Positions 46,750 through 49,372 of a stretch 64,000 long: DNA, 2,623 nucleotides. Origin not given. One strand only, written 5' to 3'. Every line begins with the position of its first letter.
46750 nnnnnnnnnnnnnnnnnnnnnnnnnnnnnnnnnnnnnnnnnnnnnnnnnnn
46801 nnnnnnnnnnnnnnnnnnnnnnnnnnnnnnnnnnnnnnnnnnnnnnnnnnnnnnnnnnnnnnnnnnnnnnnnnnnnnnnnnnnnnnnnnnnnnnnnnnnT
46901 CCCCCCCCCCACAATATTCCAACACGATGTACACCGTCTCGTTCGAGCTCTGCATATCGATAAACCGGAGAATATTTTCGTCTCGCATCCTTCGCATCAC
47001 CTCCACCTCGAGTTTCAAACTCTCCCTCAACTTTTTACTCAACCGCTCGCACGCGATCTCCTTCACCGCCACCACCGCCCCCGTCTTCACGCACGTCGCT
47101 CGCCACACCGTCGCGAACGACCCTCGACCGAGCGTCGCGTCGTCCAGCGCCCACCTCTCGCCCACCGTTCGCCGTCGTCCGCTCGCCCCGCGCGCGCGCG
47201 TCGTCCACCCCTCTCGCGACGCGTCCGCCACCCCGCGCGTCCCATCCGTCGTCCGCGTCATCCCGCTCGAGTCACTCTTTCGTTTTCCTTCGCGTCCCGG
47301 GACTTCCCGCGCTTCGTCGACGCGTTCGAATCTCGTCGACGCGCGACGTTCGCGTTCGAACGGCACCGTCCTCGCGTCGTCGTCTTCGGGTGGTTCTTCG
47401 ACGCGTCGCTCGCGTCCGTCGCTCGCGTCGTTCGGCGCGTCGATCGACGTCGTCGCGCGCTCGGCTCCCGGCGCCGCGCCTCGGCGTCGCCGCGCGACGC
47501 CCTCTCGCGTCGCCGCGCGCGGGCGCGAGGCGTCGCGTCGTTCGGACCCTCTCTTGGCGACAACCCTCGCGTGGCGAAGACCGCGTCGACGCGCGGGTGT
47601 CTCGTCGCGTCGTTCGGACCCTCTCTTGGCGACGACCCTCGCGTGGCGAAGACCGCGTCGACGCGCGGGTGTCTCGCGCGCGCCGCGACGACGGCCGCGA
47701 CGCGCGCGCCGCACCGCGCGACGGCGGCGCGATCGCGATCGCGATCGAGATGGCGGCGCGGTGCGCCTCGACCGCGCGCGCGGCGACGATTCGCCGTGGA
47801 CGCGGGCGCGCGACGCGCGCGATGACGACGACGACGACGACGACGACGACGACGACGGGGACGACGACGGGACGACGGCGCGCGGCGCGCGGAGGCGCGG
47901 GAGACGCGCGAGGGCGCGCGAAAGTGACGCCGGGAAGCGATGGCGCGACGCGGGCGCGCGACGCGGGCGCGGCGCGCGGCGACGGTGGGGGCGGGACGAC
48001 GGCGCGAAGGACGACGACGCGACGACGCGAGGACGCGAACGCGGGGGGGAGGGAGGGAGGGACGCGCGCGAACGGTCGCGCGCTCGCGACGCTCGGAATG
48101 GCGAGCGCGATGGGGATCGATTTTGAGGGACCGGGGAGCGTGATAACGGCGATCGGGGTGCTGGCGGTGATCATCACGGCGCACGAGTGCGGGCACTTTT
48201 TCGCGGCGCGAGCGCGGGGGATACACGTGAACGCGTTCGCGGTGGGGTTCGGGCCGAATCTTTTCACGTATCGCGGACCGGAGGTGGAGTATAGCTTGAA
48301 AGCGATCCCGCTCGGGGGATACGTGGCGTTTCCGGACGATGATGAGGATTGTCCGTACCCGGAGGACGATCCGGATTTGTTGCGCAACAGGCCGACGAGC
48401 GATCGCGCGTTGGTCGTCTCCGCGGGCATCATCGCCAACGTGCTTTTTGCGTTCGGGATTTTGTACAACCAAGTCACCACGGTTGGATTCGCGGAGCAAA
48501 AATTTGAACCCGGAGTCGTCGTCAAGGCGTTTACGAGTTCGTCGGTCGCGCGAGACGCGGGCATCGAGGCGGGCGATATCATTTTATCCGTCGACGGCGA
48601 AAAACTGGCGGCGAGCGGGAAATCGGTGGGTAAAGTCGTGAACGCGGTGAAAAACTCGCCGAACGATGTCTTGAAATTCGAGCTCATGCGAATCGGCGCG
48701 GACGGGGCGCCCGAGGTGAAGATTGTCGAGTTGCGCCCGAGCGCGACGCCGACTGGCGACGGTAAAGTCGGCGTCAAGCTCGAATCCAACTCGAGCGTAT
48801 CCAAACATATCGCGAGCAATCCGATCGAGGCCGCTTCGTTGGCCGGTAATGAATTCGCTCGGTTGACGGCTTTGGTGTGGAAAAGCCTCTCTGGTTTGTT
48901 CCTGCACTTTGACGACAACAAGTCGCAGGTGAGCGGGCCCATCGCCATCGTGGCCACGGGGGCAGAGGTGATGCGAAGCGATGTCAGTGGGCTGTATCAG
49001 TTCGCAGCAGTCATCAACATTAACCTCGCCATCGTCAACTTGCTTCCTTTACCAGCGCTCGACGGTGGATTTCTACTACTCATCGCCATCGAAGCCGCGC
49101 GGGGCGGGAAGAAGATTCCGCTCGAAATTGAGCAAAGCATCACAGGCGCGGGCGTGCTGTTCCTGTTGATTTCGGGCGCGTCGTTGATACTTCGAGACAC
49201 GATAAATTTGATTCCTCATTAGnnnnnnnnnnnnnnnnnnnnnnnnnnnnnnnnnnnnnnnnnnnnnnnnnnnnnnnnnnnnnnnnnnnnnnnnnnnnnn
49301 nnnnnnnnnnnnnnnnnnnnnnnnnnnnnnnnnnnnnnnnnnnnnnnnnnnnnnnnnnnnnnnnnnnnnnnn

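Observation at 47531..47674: Near-perfect 72-bp tandem duplication between the ATG1/ULK kinase and the site-2 protease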

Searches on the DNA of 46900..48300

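Call 10: search_rna_families(source=window, start=46900, end=48300, threshold=evalue, max_evalue=1)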
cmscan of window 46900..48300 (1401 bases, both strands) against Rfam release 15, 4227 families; matches with E-value up to 1: 1.
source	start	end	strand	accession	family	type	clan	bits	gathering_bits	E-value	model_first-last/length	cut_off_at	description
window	47821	47879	-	RF01059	mir-598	Gene; miRNA;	-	20.6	69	0.29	1-80/80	no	mir-598 microRNA precursor family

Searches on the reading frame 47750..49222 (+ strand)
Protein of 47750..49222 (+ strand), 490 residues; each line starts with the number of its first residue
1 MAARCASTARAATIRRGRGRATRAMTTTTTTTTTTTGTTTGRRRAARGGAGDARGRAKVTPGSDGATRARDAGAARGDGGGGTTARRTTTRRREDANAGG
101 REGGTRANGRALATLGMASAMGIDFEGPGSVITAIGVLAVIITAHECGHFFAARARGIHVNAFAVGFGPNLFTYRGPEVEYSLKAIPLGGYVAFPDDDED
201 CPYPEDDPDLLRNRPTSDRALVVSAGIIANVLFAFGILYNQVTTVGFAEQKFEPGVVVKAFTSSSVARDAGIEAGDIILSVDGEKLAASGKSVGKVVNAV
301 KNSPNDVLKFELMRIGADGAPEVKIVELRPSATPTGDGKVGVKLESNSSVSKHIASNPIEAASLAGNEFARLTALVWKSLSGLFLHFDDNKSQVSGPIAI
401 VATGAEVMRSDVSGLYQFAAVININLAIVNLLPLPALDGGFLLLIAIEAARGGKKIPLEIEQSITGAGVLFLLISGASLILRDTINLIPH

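Call 58: search_protein_families(library=pfam, proteins=[window:47750-49222:+], max_evalue=0.01)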
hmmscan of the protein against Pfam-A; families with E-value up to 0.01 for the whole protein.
window:47750-49222:+ (490 aa): 4 families
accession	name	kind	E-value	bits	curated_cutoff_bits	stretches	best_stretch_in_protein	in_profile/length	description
PF02163.28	Peptidase_M50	-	3e-53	180.9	27.2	1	134-474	2-220/221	Peptidase family M50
PF17820.7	PDZ_6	-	1.8e-07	31.2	27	1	265-310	9-50/54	PDZ domain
PF13180.12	PDZ_2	-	4.6e-07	30.5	27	1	249-323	7-78/80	PDZ domain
PF00595.29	PDZ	-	2.6e-05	24.9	23.2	1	251-309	23-77/81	PDZ domain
